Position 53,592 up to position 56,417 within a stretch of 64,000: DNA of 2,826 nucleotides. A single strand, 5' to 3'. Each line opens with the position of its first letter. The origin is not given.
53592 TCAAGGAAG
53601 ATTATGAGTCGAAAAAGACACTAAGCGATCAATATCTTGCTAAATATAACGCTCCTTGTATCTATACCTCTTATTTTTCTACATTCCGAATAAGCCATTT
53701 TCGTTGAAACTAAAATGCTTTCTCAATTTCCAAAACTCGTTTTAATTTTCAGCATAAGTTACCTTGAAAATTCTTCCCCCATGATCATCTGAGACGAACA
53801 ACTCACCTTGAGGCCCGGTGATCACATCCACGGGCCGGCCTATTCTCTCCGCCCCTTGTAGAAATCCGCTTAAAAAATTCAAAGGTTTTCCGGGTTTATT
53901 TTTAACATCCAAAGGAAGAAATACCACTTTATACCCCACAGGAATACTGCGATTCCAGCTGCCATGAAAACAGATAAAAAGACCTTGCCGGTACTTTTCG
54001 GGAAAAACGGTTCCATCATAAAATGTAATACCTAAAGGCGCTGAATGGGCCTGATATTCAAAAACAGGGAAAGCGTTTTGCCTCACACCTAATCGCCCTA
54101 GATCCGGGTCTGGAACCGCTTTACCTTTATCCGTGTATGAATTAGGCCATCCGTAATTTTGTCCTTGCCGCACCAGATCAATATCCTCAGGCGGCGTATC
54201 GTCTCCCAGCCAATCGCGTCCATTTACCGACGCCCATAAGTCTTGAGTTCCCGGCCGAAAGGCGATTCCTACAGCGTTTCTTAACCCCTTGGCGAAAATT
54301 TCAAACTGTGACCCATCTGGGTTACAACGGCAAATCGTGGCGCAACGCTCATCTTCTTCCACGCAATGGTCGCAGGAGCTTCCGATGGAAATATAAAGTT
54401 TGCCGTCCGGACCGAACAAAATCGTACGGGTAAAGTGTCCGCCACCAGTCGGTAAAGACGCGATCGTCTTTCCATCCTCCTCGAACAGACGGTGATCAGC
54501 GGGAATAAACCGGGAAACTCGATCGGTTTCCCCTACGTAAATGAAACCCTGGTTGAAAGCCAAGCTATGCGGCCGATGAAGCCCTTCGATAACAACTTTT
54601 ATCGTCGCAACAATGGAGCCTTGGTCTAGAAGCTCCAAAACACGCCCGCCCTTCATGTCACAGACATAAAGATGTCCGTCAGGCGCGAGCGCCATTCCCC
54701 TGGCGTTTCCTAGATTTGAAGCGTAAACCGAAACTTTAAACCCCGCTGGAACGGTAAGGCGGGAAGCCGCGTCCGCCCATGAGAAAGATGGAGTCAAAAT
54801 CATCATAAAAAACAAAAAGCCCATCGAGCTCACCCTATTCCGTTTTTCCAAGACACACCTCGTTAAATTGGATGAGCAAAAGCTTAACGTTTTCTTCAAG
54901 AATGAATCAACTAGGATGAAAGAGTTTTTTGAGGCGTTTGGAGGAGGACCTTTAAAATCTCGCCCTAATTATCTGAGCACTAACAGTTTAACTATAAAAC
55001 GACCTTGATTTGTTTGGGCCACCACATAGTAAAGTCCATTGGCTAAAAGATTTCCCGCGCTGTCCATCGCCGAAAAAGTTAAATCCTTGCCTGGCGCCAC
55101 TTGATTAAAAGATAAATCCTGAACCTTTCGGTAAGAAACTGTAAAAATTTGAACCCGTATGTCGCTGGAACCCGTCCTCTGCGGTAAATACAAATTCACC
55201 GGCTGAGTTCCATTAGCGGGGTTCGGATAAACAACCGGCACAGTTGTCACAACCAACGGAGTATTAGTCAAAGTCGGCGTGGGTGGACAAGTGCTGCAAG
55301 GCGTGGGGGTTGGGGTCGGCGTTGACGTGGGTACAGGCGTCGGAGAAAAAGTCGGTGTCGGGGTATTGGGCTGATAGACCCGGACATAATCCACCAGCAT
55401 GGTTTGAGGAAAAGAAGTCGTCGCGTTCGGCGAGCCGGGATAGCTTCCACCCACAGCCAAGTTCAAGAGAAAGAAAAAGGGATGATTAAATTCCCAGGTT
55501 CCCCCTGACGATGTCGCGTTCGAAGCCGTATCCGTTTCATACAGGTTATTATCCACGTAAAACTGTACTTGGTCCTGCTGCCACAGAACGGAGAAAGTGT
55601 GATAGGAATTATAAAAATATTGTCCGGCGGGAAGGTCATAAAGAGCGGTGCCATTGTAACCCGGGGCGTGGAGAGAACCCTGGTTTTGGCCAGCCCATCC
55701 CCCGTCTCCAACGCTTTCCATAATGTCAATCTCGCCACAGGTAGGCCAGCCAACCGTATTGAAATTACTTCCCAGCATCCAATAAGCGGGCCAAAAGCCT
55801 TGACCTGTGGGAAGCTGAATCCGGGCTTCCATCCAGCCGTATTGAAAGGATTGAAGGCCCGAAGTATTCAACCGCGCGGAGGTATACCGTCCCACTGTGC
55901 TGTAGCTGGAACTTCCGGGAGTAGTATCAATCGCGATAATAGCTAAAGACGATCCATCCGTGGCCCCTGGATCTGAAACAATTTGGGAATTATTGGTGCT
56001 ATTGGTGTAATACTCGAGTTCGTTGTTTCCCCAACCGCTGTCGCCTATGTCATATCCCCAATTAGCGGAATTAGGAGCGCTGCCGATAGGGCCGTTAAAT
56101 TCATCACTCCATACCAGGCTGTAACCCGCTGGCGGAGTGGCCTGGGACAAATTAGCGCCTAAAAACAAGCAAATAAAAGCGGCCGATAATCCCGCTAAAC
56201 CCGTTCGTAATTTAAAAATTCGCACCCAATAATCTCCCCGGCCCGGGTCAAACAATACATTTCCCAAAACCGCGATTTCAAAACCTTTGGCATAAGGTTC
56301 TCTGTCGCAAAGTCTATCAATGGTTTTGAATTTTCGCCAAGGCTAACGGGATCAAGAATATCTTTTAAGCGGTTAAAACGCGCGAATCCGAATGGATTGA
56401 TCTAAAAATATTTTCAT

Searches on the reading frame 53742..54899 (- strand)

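Call 8: search_protein_families(library=pfam, proteins=[window:53742-54899:-], max_evalue=0.001)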
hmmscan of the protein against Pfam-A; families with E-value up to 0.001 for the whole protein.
window:53742-54899:- (385 aa): 4 families
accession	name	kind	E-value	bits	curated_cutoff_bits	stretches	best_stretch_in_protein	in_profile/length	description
PF07995.17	GSDH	-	7.2e-19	68.7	25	1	151-310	110-276/332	Glucose / Sorbosone dehydrogenase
PF23500.1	DUF7133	-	5e-10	39.7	27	1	42-372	3-347/385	Domain of unknown function (DUF7133)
PF01436.27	NHL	-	4.3e-08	33.2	20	0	64-86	2-24/28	NHL repeat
PF22807.2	TrAA12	-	3.1e-07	29.5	30.9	1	278-378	274-376/463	TrAA12-like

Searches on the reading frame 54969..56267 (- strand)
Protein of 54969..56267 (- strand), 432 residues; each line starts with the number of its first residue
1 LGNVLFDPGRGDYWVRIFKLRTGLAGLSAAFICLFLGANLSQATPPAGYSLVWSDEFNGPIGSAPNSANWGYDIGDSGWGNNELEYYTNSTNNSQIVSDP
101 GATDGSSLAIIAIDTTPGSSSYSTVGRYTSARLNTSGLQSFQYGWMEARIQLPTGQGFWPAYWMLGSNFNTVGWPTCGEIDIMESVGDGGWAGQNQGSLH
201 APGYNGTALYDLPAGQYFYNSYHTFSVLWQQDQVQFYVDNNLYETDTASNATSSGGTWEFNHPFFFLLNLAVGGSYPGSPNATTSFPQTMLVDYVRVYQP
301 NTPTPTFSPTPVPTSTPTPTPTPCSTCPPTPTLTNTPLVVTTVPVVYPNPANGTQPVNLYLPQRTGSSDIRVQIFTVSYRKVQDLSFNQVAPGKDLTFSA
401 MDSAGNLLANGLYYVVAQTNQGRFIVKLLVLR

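Call 8: search_protein_families(library=pfam, proteins=[window:54969-56267:-], max_evalue=0.001)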
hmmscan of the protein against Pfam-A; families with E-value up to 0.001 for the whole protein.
window:54969-56267:- (432 aa): 2 families
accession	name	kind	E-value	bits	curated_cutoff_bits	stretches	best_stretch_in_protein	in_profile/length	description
PF00722.28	Glyco_hydro_16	-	6.3e-21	75.1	22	1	125-284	26-165/175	Glycosyl hydrolases family 16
PF03935.22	SKN1_KRE6_Sbg1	-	2.9e-09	36.3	30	1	261-303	412-454/501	Beta-glucan synthesis-associated protein SKN1/KRE6/Sbg1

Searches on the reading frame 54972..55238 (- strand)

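Call 38: search_protein_families(library=pfam, proteins=[window:54972-55238:-], max_evalue=10)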
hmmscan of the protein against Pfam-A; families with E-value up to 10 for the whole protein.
seq(89 aa): 3 families
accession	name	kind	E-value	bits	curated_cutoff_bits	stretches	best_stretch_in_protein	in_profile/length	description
PF18962.6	Por_Secre_tail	-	2.2e-05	25.1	27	1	3-87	1-75/75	Secretion system C-terminal sorting domain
PF13860.13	FlgD_ig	-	0.00062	20.1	27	1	8-78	6-77/79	FlgD Ig-like domain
PF03974.18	Ecotin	-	0.12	12.7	22.2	1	3-41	4-42/122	Ecotin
